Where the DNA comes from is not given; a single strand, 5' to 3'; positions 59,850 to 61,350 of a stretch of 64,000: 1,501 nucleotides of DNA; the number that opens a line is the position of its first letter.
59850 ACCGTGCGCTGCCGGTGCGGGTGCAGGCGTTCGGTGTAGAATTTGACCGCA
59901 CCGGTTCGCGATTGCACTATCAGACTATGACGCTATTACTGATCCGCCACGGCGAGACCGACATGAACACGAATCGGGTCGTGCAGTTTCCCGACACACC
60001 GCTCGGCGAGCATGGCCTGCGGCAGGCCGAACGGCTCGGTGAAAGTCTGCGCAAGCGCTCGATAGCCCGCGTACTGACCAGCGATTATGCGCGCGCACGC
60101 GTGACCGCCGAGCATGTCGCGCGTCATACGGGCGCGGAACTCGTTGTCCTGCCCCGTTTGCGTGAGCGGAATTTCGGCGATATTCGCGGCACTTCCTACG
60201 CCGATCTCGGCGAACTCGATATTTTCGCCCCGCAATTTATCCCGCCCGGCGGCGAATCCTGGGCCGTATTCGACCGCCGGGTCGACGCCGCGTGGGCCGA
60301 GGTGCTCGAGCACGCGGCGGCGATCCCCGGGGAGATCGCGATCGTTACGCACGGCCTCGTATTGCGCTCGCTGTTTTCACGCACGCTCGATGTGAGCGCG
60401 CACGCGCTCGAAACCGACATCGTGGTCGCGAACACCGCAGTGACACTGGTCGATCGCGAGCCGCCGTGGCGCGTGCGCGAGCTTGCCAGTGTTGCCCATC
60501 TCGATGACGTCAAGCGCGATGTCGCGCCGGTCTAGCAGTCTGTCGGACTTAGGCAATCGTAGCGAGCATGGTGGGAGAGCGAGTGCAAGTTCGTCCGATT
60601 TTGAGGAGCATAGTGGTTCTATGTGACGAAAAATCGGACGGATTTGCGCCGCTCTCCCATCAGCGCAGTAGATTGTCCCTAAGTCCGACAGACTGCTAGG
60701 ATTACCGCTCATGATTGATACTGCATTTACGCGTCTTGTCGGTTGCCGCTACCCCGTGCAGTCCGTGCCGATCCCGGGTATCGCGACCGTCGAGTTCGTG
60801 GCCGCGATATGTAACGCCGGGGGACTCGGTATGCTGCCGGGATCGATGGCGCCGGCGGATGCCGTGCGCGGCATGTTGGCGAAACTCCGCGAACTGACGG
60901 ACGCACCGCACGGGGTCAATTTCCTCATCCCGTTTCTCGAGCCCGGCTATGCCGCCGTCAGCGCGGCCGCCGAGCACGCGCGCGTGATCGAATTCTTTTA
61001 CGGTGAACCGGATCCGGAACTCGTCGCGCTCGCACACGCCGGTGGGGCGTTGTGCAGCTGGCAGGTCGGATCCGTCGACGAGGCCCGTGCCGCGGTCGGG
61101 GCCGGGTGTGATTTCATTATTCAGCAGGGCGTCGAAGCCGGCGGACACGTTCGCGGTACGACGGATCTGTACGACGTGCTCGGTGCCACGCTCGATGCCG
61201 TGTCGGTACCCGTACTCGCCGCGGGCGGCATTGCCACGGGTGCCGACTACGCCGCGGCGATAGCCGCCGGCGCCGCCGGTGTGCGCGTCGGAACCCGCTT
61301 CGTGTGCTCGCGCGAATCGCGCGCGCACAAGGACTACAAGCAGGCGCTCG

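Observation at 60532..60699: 168-bp element with perfect 22-bp terminal inverted repeats and nested internal stems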

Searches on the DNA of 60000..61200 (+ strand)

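Call 7: search_rna_families(source=window, start=60000, end=61200, threshold=evalue, max_evalue=10)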
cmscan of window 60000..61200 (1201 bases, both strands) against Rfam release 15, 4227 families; matches with E-value up to 10: 5.
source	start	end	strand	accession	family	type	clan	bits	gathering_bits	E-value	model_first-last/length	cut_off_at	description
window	60562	60670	+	RF03984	MIR2933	Gene; miRNA;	-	20.9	70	0.18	1-112/112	no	MIR2933 microRNA precursor family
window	60564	60668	+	RF00967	mir-281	Gene; miRNA;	-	19.4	70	0.82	1-86/86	no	mir-281 microRNA precursor family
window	60233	60359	+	RF04317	aceE-II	Cis-reg;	-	12.3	100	1.8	1-190/190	no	aceE-II ncRNA motif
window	60546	60623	+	RF02087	Yar_3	Gene; lncRNA;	-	11.1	50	6.5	1-67/67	no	Yellow-achaete intergenic RNA conserved region 3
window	60277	60369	+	RF02571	Mcr7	Gene; sRNA;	-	10.9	380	5.6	1-351/351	no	mcr7 sRNA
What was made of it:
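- On Any Rfam 15 RNA family: The best hits are plant and insect miRNA-precursor models at 19-21 bits (gathering score 70), E 0.18-0.8 (call 7).
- There is no Rfam match beyond chance-level miRNA hairpins (call 7).
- Tried and rejected: Rfam with permissive thresholds gave only chance-level miRNA hairpin hits (call 7).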

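Call 8: search_dna_similar(query=window:60532-60699:+, collection=plasmids, mode=distant, max_evalue=0.001, max_rows=40)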
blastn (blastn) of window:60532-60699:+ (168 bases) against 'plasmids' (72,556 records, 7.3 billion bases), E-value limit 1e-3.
No match.
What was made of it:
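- Tried and rejected: BLASTN of the 168-mer against PLSDB plasmids gave nothing (call 8).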

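Call 41: build_rna_model(alignment_id=A2, structure=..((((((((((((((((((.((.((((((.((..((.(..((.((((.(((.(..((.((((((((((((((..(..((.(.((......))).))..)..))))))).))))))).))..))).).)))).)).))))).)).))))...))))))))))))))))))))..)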
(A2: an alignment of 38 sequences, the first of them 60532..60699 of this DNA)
Model R1 built from alignment A2 (38 sequences, 174 columns); structure: as given.
model positions 168; base pairs 63; branch points 0; effective number of sequences 2.37; information 0.59 bits per position. Calibrated on 0.2 Mb of random sequence (short: E-values are rough).
structure used (alignment columns):
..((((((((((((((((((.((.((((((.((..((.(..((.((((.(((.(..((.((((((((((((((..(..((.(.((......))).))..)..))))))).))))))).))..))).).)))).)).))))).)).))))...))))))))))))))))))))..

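Call 42: search_with_rna_model(model_id=R1, source=window, max_evalue=1)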
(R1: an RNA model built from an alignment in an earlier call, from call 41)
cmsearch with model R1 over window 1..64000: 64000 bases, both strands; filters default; matches with E-value up to 1: 2.
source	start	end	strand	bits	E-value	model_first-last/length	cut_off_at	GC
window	60532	60699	+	171.2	2.1e-42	1-168/168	no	0.53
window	60532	60699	-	90.8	8.7e-22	1-168/168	no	0.53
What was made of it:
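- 60554..60677 (+): Structured core: a long imperfect hairpin with conserved bulges, tandem G·U/U·G pairs, tandem G·A pairs and an apical stem-loop at 60608-60624. The + strand is the family's better-folding strand. The covariance model scores 171 bits on + and 91 bits on - (call 42).
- On MITE (non-autonomous derivative or dependant of a DDE insertion sequence): For the source organism only 64 kb is available, with one copy (call 42).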

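Call 43: search_with_rna_model(model_id=R1, sources=[L001, L002, L003, L004, L005, L006, L007, L008, L009, L010, L011, L012, L013, L014, L015, L016, L017, L018, L019, L020, L021, L022, L023, L024, L025, L026, L027, L028, L029, L030, L031, L032, L033, L034, L035, L036, L037, L038, L039, L040, L041, L042, L043, L044, L045, L046, L047, L048, L049, L050, L051, L052, L053, L054, L055, L056, L057, L058, L059, L060, L061, L062, L063, L064, L065, L066, L067, L068, L069, L070, L071, L072, L073, L074, L075, L076, L077, L078, L079, L080, L081, L082, L083, L084, L085, L086, L087, L088, L089, L090, L091, L092, L093, L094, L095, L096, L097, L098, L099, L100], max_evalue=0.001)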
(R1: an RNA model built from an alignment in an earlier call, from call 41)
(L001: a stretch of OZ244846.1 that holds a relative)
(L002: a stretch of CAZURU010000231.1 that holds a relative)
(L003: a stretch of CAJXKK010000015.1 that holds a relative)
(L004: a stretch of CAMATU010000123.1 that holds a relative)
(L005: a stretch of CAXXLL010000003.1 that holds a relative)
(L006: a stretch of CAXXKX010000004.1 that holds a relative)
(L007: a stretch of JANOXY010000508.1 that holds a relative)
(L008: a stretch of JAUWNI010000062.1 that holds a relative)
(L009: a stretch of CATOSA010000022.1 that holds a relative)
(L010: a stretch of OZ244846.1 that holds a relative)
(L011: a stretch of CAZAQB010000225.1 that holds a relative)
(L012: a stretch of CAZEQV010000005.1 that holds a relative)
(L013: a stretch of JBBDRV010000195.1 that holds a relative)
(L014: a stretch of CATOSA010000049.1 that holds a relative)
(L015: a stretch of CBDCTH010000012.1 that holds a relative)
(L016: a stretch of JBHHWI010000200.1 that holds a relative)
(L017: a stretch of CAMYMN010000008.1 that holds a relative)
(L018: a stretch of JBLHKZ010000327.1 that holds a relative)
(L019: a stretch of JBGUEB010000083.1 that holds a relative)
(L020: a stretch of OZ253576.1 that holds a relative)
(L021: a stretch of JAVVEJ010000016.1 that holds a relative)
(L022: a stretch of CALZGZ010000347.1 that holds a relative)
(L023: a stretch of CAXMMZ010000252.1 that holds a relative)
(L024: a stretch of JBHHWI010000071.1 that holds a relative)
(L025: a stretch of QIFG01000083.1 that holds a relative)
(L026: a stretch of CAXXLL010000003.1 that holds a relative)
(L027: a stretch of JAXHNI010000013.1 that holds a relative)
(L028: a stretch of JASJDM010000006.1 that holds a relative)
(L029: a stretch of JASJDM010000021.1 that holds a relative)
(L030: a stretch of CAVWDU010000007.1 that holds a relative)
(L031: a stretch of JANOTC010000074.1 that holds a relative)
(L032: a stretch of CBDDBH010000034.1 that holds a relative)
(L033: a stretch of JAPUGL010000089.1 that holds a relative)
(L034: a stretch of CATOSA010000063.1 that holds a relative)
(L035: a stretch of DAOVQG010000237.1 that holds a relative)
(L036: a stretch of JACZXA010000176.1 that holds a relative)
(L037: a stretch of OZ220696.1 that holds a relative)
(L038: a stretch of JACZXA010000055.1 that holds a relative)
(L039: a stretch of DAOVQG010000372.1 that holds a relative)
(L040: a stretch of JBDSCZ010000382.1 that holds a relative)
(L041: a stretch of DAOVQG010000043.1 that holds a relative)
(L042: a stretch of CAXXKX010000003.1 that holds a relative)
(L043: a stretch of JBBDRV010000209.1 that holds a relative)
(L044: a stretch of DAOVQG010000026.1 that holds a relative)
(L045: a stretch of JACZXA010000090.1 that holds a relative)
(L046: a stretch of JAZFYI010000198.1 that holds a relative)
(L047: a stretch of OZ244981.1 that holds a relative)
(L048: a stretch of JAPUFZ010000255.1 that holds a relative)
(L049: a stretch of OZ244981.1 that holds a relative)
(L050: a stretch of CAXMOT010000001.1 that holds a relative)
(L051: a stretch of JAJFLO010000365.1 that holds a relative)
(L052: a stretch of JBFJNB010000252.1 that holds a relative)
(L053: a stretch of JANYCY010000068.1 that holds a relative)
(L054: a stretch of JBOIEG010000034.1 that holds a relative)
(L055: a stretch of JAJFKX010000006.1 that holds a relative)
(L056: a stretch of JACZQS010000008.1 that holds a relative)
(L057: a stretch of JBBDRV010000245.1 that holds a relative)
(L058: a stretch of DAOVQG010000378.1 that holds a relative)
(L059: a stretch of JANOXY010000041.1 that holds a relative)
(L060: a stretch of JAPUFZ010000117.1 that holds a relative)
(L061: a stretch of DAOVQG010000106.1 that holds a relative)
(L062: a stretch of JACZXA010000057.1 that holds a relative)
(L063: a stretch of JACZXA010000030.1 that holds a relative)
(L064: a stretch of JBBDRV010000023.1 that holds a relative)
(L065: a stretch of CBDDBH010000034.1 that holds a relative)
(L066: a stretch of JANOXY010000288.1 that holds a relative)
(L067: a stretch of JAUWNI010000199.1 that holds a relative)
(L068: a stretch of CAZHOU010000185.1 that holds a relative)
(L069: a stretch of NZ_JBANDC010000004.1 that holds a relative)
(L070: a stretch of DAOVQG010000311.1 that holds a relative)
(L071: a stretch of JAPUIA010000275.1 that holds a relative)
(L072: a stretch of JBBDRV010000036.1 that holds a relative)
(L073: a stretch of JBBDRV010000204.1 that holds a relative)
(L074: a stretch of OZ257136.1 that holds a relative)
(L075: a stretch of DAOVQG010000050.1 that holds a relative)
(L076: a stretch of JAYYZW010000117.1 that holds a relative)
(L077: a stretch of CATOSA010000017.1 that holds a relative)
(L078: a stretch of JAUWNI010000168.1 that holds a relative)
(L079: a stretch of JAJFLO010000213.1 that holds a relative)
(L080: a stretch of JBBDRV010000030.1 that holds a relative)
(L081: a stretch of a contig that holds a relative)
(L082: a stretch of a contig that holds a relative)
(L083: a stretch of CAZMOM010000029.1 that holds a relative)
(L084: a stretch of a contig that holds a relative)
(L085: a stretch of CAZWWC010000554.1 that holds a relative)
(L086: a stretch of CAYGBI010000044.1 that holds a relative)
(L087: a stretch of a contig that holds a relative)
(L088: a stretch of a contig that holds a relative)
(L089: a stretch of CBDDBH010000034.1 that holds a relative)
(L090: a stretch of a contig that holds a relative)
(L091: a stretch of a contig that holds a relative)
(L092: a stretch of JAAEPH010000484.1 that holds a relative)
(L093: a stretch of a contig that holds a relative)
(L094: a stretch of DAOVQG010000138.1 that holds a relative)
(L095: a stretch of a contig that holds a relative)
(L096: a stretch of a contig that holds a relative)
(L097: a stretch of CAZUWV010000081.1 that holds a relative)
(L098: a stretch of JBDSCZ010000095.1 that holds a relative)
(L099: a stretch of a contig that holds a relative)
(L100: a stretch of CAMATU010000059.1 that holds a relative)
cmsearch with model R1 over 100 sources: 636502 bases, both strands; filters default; matches with E-value up to 0.001: 129.
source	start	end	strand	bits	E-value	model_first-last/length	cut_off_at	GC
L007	5860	6027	-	184.8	6.6e-45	1-168/168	no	0.57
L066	4946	5113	-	176.8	7.5e-43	1-168/168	no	0.58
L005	6294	6461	+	175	2.2e-42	1-168/168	no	0.52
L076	3125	3292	+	174.4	3.1e-42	1-168/168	no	0.52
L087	3316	3483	+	169.7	4.9e-41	1-168/168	no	0.54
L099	5361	5527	-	169.5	5.6e-41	1-168/168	no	0.52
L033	7073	7240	+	168.2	1.2e-40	1-168/168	no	0.51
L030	5656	5824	-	167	2.5e-40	1-168/168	no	0.62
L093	7117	7285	+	166.2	3.9e-40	1-168/168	no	0.54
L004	2224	2391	+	165.9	4.6e-40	1-168/168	no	0.52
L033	7692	7859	-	164.8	9.1e-40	1-168/168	no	0.48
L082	1999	2165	+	162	4.7e-39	1-168/168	no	0.53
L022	5361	5528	+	159.5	2e-38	1-168/168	no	0.49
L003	883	1049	+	156.7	1.1e-37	1-168/168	no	0.53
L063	986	1153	-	155.3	2.4e-37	1-168/168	no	0.52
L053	6629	6796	+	155.2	2.6e-37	1-168/168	no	0.49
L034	1831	1998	-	153.9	5.4e-37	1-168/168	no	0.53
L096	137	303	+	151.7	2.1e-36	1-168/168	no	0.5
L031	1703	1871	-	151.6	2.1e-36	1-168/168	no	0.54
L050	37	205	-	151.5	2.3e-36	1-168/168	no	0.49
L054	3561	3728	+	147.2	2.9e-35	1-168/168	no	0.51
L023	1294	1461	+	146.9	3.6e-35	1-168/168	no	0.54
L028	5338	5505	+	146.1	5.5e-35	1-168/168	no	0.52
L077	5387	5554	+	144.7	1.3e-34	1-168/168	no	0.52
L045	6625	6793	-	143.2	3.2e-34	1-168/168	no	0.51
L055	5453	5620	-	141.4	9.1e-34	1-168/168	no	0.45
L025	6614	6782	-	140.9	1.2e-33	1-168/168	no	0.54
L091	497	665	-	140.8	1.3e-33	1-168/168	no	0.58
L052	664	832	+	136.7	1.4e-32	1-168/168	no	0.54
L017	2421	2587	+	120.4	2.2e-28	1-168/168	no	0.5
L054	3561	3728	-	114.6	6.7e-27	1-168/168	no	0.51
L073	2627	2794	+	112.6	2.2e-26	1-168/168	no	0.51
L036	1746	1872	-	111.1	5.3e-26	42-168/168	5'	0.49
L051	1580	1753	+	109.2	1.7e-25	1-168/168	no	0.4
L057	1561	1728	-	109.1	1.8e-25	1-168/168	no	0.49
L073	5519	5686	+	104.6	2.5e-24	1-168/168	no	0.52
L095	1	130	+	97.8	1.4e-22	40-168/168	5'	0.5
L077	5387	5554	-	96.7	2.6e-22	1-168/168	no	0.52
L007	5860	6027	+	95.4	5.7e-22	1-168/168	no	0.57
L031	1703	1871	+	93.4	1.8e-21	1-168/168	no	0.54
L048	3949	4163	-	91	7.7e-21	1-168/168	no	0.52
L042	2178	2346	+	89.1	2.3e-20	1-168/168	no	0.47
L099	5361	5527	+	88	4.6e-20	1-168/168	no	0.52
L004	2224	2391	-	87.1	7.6e-20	1-168/168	no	0.52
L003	883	1049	-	86.9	8.9e-20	1-168/168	no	0.53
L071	6530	6719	+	86.5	1.1e-19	1-168/168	no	0.57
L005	6294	6461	-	86.2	1.3e-19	1-168/168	no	0.52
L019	4390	4606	+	85.5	2e-19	1-168/168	no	0.53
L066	4946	5113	+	85.4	2.1e-19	1-168/168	no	0.58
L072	1105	1285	-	85.4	2.1e-19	1-168/168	no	0.49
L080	3312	3492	+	84.6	3.3e-19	1-168/168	no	0.49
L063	986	1153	+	84.2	4.2e-19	1-168/168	no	0.52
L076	3125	3292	-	83.7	5.8e-19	1-168/168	no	0.52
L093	7117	7285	-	83.5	6.4e-19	1-168/168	no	0.54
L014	319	517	+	82.9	9.5e-19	1-168/168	no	0.48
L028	5338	5505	-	82.7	1.1e-18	1-168/168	no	0.52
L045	6625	6793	+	82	1.6e-18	1-168/168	no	0.51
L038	7772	7873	+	80.3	4.3e-18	1-168/168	no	0.56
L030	5656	5824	+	79.6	6.5e-18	1-168/168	no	0.62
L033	7073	7240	-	78.3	1.4e-17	1-168/168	no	0.51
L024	1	100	+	77.2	2.7e-17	69-168/168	5'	0.46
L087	3316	3483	-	76.6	4e-17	1-168/168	no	0.54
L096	137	303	-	75.1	9.2e-17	1-168/168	no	0.5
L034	1831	1998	+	74.9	1e-16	1-168/168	no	0.53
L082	1999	2165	-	74.4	1.4e-16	1-168/168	no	0.53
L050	37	205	+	72.9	3.4e-16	1-168/168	no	0.49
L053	6629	6796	-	72.8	3.7e-16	1-168/168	no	0.49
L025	6614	6782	+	72.2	5.1e-16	1-168/168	no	0.54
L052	664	832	-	71.5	7.7e-16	1-168/168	no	0.54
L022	5361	5528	-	71.2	9.4e-16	1-168/168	no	0.49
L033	7692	7859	+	68.9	3.6e-15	1-168/168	no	0.48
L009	3914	4113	-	64.8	4e-14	1-168/168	no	0.51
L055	5453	5620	+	63.6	8.3e-14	1-168/168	no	0.45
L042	2178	2346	-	61.3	3.2e-13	1-168/168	no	0.47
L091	497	665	+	61.2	3.5e-13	1-168/168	no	0.58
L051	1580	1753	-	61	3.9e-13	1-168/168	no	0.4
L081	2155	2233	+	59.5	9.3e-13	1-168/168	no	0.59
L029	7555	7609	-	58.6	1.6e-12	1-168/168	no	0.6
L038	7772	7873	-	58.4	1.8e-12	1-168/168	no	0.56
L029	7555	7609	+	57.3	3.4e-12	1-168/168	no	0.6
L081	2155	2233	-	57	4.1e-12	1-168/168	no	0.59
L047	2490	2551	-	55.3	1.1e-11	1-168/168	no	0.5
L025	3619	3781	+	55.2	1.2e-11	1-168/168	no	0.55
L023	1294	1461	-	55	1.4e-11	1-168/168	no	0.54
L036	1746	1872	+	52.1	7.5e-11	1-127/168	3'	0.49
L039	8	137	+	51.7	9.4e-11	1-168/168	no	0.58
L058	3470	3599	-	51.7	9.4e-11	1-168/168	no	0.58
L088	100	229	-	51.7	9.4e-11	1-168/168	no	0.58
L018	455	601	-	50.5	1.9e-10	1-168/168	no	0.49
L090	3665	3811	+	50.5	2e-10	1-168/168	no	0.5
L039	8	137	-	50.2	2.3e-10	1-168/168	no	0.58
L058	3470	3599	+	50.2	2.3e-10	1-168/168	no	0.58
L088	100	229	+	50.2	2.3e-10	1-168/168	no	0.58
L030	3193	3257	-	50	2.6e-10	1-168/168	no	0.66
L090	3665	3811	-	49.4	3.6e-10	1-168/168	no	0.5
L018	455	601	+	49.4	3.7e-10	1-168/168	no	0.49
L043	2923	3065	+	48.7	5.6e-10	1-146/168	3'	0.46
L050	1765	1922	-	48.6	5.9e-10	1-168/168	no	0.47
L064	4035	4083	+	48.2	7.4e-10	1-168/168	no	0.51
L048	3949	4163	+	47.3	1.3e-09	1-168/168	no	0.52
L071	6530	6719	-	47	1.5e-09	1-168/168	no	0.57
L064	4035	4083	-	46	2.8e-09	1-168/168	no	0.51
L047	2490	2551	+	45.9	2.9e-09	1-168/168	no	0.5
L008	201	329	+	45.4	4e-09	1-168/168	no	0.58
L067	4640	4768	-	45.4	4e-09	1-168/168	no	0.58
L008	201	329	-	45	5e-09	1-168/168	no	0.58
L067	4640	4768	+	45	5e-09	1-168/168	no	0.58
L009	3914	4113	+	44.4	7.1e-09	1-168/168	no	0.51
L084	120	254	+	43.9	9.3e-09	1-168/168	no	0.47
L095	1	130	-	40.7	6.3e-08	1-129/168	3'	0.5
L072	1105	1285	+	40.6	6.7e-08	1-168/168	no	0.49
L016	1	54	-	39.5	1.3e-07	1-54/168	3'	0.57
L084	120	254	-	39.4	1.3e-07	1-168/168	no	0.47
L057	1561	1728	+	39.2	1.5e-07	1-168/168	no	0.49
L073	2627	2794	-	37.9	3.2e-07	1-168/168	no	0.51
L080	3312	3492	-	37.6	4e-07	1-168/168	no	0.49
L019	4390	4606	-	37.5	4.2e-07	1-168/168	no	0.53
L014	319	517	-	36.9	6e-07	1-168/168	no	0.48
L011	1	54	+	34.8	2.1e-06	115-168/168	5'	0.61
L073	5519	5686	-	34.5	2.4e-06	1-168/168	no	0.52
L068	3044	3098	+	30.9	2.1e-05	1-55/168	3'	0.6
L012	1058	1187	+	29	6.3e-05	1-168/168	no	0.4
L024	1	100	-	28.6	8.2e-05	1-101/168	3'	0.46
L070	5393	5512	+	26.8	0.00023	1-158/168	3'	0.59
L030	3193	3257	+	26.6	0.00027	1-168/168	no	0.66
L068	3044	3098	-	26.2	0.00034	114-168/168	5'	0.6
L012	1058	1187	-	25.8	0.00043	1-168/168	no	0.4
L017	2435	2574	-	25.4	0.00054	15-154/168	no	0.5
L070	5393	5512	-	25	0.00066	11-168/168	5'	0.59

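Call 46: search_with_rna_model(model_id=R1, sources=[L101, L102, L103, L104, L105, L106, L107, L108, L109, L110, L111, L112, L113, L114, L115, L116, L117, L118, L119, L120, L121, L122, L123, L124, L125], max_evalue=0.001)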
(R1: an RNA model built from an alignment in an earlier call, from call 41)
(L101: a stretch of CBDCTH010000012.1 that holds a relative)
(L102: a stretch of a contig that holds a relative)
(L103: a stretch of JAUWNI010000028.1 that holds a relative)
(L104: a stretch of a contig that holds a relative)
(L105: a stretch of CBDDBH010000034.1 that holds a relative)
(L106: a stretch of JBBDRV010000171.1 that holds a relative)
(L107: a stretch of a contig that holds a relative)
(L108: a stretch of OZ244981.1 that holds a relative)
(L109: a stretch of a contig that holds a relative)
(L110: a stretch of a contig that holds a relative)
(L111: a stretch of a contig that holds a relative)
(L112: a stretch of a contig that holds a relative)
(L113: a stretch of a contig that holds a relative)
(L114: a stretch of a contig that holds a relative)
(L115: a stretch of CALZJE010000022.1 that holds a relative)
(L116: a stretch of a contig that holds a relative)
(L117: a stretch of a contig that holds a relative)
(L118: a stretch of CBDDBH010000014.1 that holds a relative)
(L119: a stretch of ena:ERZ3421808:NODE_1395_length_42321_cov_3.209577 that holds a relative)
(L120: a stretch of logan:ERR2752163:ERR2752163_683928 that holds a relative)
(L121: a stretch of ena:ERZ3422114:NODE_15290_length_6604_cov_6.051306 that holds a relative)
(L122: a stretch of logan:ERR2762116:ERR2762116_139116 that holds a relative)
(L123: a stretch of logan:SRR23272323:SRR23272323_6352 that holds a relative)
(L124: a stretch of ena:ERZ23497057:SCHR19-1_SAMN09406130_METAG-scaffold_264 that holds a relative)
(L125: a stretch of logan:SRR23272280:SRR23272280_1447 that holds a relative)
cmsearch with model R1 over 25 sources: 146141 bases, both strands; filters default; matches with E-value up to 0.001: 28.
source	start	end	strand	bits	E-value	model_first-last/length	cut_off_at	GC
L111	3655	3823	+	173.8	9.9e-43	1-168/168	no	0.5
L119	2822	2989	+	171.2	4.7e-42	1-168/168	no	0.53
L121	1822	1989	+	163.8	3.8e-40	1-168/168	no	0.55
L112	513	680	+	158.8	7.1e-39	1-168/168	no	0.52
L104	1084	1252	-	135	9.3e-33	1-168/168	no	0.44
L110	688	854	+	125.9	2e-30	1-168/168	no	0.56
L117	1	167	-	115.2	1.1e-27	1-167/168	3'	0.49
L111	3655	3823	-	91.3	1.5e-21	1-168/168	no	0.5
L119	2822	2989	-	90.8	2e-21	1-168/168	no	0.53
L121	1822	1989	-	86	3.4e-20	1-168/168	no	0.55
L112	513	680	-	82.2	3.2e-19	1-168/168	no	0.52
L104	1084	1252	+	75.4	1.8e-17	1-168/168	no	0.44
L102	5748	5899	-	68.1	1.4e-15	11-158/168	no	0.53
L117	3580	3685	+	63.9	1.6e-14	1-106/168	3'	0.48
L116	1198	1365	+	62.8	3e-14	1-168/168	no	0.51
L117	1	167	+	47.4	2.8e-10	2-168/168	5'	0.49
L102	5647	5909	+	41.3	1e-08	1-168/168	no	0.55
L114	791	1009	-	37.4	1e-07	1-168/168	no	0.42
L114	791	1009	+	36.6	1.7e-07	1-168/168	no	0.42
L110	688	854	-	35.6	3e-07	1-168/168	no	0.56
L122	1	63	+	32.9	1.5e-06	106-168/168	5'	0.6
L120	1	45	+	30.5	5.9e-06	124-168/168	5'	0.53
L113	1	29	+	26.2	7.7e-05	140-168/168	5'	0.48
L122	1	63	-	25.7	0.0001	1-63/168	3'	0.6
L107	1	54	-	24.7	0.00019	1-54/168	3'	0.43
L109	1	54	-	23.9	0.0003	1-55/168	3'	0.46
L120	1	45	-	22.9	0.00053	1-45/168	3'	0.53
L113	1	29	-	22.4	0.00071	1-29/168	3'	0.48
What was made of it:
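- On MITE (non-autonomous derivative or dependant of a DDE insertion sequence): Logan contigs L120 and L122 break inside the element, as repeats do (call 46).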
